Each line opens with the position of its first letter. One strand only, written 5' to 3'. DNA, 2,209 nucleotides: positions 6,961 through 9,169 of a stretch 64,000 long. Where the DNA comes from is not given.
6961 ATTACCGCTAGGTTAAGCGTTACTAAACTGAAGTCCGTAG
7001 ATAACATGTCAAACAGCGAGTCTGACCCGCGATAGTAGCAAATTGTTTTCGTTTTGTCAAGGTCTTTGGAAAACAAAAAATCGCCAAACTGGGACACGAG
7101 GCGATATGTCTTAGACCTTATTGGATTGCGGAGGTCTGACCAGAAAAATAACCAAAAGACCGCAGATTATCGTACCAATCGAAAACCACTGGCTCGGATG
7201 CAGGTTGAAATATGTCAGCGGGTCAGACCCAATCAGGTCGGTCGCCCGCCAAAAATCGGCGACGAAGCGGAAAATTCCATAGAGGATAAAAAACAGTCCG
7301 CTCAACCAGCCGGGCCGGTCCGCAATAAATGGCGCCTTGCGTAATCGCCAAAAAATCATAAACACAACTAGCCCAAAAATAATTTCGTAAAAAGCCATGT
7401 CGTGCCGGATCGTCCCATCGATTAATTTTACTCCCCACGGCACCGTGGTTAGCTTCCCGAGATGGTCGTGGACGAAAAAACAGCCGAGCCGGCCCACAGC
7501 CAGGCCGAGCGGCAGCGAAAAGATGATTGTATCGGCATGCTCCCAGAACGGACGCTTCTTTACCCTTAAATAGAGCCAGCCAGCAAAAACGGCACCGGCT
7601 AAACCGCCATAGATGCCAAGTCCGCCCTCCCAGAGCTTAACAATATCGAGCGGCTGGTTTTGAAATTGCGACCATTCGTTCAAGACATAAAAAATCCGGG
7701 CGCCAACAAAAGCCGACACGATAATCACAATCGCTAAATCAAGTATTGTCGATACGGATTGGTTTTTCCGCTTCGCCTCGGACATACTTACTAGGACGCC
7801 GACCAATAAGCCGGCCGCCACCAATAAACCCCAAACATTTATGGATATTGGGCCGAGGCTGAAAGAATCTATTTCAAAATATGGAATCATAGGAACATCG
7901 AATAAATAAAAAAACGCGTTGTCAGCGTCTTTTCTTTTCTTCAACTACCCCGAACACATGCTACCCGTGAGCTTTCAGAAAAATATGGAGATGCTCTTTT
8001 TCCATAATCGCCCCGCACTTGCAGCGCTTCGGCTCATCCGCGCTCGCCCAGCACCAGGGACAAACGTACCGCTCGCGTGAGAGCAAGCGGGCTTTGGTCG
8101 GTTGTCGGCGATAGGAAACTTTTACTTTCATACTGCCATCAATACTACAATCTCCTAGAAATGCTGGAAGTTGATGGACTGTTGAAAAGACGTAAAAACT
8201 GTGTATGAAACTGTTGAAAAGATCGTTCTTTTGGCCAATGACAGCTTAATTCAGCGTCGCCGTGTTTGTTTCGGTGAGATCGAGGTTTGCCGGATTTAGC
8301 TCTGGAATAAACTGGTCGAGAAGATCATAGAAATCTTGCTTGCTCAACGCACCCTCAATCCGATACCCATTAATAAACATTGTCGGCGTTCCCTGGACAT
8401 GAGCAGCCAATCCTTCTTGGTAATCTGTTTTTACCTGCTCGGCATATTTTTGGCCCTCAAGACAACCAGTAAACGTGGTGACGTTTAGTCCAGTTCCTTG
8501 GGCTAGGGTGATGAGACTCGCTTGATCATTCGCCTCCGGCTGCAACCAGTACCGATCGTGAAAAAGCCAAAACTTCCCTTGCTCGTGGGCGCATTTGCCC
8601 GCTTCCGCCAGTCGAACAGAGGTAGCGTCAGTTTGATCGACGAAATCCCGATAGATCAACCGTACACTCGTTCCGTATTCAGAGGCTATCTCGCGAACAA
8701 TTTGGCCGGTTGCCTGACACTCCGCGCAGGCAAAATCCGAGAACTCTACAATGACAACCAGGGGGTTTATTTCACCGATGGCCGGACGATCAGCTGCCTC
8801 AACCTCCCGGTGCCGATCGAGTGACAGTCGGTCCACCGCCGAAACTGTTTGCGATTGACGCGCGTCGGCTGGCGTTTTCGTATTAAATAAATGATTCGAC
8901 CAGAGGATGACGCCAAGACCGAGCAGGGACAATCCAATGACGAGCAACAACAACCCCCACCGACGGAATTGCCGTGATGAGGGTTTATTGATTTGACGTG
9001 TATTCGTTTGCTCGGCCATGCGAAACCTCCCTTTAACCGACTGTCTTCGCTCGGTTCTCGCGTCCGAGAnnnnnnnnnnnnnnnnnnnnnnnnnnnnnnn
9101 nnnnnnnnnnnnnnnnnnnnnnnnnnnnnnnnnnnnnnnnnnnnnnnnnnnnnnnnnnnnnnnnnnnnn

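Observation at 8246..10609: Three consecutive membrane-anchored thiol-disulfide oxidoreductases (two DsbA-like with E-x-D-F-x-CxxC, one CPSC thioredoxin-like) next to lgt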

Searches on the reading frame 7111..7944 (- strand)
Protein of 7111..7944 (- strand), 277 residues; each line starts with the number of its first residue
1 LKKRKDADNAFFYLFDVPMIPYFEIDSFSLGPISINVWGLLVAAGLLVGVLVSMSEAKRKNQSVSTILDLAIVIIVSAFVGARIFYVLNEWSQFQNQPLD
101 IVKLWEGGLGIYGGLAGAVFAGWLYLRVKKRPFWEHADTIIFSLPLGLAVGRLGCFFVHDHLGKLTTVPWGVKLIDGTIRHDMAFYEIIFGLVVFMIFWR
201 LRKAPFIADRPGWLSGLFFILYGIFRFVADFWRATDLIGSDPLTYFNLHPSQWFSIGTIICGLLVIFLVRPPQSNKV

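Call 4: search_protein_families(library=pfam, proteins=[window:7111-7944:-], max_evalue=0.01)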
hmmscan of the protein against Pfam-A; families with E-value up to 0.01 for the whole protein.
window:7111-7944:- (277 aa): 2 families
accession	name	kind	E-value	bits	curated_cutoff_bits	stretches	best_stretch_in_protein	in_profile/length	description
PF01790.23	LGT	-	1.7e-57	195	24.9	1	28-267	4-239/240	Prolipoprotein diacylglyceryl transferase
PF00892.27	EamA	-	0.0045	17.7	28.2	0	183-228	33-74/135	EamA-like transporter family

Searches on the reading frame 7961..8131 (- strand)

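Call 16: search_protein_families(library=pfam, proteins=[window:7961-8131:-], max_evalue=0.05)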
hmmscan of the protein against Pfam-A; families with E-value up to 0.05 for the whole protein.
window:7961-8131:- (56 aa): 1 family
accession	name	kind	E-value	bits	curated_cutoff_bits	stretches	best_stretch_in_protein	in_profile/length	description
PF24623.2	Phage_zn_bind_8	-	0.015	15.5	24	1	19-34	6-24/57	Putative DNA-binding phage zinc finger domain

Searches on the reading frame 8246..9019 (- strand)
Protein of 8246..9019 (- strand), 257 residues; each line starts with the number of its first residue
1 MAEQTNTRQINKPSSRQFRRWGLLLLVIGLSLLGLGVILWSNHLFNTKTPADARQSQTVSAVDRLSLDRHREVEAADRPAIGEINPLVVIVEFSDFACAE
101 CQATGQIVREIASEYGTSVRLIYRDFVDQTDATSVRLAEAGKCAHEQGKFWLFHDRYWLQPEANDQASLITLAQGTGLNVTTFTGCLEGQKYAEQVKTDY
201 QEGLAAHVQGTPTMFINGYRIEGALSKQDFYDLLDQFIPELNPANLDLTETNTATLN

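Call 4: search_protein_families(library=pfam, proteins=[window:8246-9019:-], max_evalue=0.01)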
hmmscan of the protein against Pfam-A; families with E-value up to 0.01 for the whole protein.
window:8246-9019:- (257 aa): 4 families
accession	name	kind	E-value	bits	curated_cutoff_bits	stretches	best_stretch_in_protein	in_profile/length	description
PF13462.12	Thioredoxin_4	-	4.7e-24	85.9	23.2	1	78-235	5-164/165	Thioredoxin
PF01323.26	DSBA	-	1.5e-15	58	25.6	1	144-232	99-188/191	DSBA-like thioredoxin domain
PF13192.12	Thioredoxin_3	-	5.4e-05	23.6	24.8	0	194-230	34-71/76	Thioredoxin domain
PF13743.12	Thioredoxin_5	-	0.00036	20.7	27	0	164-217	111-164/186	Thioredoxin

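Call 10: search_protein_families(library=ncbifam, proteins=[window:8246-9019:-], max_evalue=0.01)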
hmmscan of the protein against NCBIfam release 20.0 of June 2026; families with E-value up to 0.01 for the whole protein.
window:8246-9019:- (257 aa): 1 family
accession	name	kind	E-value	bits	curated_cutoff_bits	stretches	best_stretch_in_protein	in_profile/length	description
NF041057.1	Rcas_1661_fam_Se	equivalog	2.4e-23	82.9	190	1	67-236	72-246/247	Rcas_1661 family thioredoxin-like (seleno)lipoprotein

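Call 19: search_solved_structures(query=window:8246-9019:-, max_evalue=0.001, show_alignments=1)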
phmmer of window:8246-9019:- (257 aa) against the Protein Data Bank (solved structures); distinct sequences matched with E-value up to 0.001: 8.
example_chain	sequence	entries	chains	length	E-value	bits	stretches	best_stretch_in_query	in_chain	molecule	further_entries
3gyk_A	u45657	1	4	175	1.1e-07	34.6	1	77-236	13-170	27kDa outer membrane protein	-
4pwp_A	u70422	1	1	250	1.5e-07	34.2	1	62-236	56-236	DsbA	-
4pwo_A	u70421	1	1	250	1.9e-07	33.9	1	61-236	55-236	DsbA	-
7unn_A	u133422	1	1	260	2e-07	33.8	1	62-236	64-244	Thioredoxin domain-containing protein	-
3eu3_A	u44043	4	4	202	8e-07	31.8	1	77-224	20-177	BdbD | Disulfide bond formation protein D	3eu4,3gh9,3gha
7rgv_A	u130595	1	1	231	1.5e-06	30.9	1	64-224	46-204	Thioredoxin domain-containing protein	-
7uno_A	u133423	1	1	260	1.7e-06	30.7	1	61-236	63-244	Thioredoxin domain-containing protein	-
4gxz_A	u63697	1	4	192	7.7e-06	28.6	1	78-226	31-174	Suppression of copper sensitivity protein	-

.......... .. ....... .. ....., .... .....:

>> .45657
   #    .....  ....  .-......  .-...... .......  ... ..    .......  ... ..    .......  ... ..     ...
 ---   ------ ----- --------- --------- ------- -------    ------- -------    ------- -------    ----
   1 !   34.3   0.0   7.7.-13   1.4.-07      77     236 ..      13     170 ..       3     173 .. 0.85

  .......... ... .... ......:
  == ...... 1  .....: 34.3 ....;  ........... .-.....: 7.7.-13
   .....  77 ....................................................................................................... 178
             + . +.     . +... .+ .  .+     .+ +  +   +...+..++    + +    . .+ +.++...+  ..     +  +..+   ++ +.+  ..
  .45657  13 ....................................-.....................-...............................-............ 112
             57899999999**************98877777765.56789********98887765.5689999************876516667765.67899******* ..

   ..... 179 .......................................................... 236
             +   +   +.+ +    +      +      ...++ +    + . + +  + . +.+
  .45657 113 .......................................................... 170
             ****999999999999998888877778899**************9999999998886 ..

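Call 53: find_related_loci(query=A4, collection=metagenome_contigs, flank=5000)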
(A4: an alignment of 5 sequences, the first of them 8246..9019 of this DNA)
Query A4 (257 aa) in metagenome_contigs; peptide patterns used: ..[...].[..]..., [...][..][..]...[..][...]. (x = any residue, [..] = any of these).
538 stretches matched a pattern; 263 encode a relative of the query (tblastn E <= 1e-3); the best 80 are kept; 80 distinct loci.
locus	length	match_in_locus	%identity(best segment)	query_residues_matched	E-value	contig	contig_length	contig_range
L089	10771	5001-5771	85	1-257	4e-137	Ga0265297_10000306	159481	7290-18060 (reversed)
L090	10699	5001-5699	38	11-241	8e-46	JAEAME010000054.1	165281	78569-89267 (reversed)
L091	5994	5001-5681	38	1-237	4e-45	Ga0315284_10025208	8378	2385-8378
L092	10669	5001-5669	36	15-240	1e-44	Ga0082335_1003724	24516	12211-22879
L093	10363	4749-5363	39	19-230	5e-44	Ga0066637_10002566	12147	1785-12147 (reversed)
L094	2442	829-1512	41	4-236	5e-41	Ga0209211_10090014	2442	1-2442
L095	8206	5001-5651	36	14-235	2e-40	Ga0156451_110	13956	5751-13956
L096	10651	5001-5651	36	14-235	2e-40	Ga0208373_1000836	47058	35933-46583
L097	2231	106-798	34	6-235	2e-39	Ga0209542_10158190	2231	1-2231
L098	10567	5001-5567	38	59-245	4e-38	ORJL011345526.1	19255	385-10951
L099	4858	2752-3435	34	1-240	9e-38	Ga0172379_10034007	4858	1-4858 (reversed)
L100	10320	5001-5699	35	19-240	8e-38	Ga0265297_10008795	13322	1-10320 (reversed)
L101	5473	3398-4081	33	1-240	6e-37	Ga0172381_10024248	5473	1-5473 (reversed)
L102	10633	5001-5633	34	23-235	5e-37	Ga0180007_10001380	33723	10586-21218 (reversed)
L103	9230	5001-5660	33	19-236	1e-36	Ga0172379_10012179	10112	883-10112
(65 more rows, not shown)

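Call 56: search_solved_structures(query=A4, max_evalue=0.001, show_alignments=3)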
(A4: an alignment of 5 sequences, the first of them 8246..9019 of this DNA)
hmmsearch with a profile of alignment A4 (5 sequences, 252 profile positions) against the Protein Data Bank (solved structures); distinct sequences matched with E-value up to 0.001: 19.
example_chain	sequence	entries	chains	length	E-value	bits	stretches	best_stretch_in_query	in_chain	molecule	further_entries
3gyk_A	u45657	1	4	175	8.6e-15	58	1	73-234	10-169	27kDa outer membrane protein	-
3eu3_A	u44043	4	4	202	2.4e-13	53.3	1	75-220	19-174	BdbD | Disulfide bond formation protein D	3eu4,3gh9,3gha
4pwo_A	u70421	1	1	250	6.2e-11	45.3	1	73-234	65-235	DsbA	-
4pwp_A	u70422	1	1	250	6.9e-11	45.2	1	73-234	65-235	DsbA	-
7unn_A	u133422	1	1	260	7.4e-11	45.1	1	73-234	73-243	Thioredoxin domain-containing protein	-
7uno_A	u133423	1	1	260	2.5e-10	43.4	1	73-234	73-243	Thioredoxin domain-containing protein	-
6eez_A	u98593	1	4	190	6.8e-10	41.9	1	71-190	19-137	DsbA-like disulfide oxidoreductase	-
7rgv_A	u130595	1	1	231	3e-09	39.8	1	51-214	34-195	Thioredoxin domain-containing protein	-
4gxz_A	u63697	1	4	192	8.9e-09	38.3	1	73-217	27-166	Suppression of copper sensitivity protein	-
3f4r_A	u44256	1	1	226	1.6e-08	37.4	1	76-215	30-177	Putative uncharacterized protein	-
4xvw_A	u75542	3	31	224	5.5e-08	35.7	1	47-176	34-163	DsbA-like protein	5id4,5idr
3f4s_A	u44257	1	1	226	9.4e-08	34.9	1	76-215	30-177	Putative uncharacterized protein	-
6mhh_A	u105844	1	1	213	4.2e-07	32.8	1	64-176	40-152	Metal resistance protein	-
6nen_A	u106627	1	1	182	4.5e-07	32.7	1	70-176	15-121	Copper resistance protein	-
7jve_A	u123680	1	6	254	4.4e-06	29.4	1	53-132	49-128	DsbA family protein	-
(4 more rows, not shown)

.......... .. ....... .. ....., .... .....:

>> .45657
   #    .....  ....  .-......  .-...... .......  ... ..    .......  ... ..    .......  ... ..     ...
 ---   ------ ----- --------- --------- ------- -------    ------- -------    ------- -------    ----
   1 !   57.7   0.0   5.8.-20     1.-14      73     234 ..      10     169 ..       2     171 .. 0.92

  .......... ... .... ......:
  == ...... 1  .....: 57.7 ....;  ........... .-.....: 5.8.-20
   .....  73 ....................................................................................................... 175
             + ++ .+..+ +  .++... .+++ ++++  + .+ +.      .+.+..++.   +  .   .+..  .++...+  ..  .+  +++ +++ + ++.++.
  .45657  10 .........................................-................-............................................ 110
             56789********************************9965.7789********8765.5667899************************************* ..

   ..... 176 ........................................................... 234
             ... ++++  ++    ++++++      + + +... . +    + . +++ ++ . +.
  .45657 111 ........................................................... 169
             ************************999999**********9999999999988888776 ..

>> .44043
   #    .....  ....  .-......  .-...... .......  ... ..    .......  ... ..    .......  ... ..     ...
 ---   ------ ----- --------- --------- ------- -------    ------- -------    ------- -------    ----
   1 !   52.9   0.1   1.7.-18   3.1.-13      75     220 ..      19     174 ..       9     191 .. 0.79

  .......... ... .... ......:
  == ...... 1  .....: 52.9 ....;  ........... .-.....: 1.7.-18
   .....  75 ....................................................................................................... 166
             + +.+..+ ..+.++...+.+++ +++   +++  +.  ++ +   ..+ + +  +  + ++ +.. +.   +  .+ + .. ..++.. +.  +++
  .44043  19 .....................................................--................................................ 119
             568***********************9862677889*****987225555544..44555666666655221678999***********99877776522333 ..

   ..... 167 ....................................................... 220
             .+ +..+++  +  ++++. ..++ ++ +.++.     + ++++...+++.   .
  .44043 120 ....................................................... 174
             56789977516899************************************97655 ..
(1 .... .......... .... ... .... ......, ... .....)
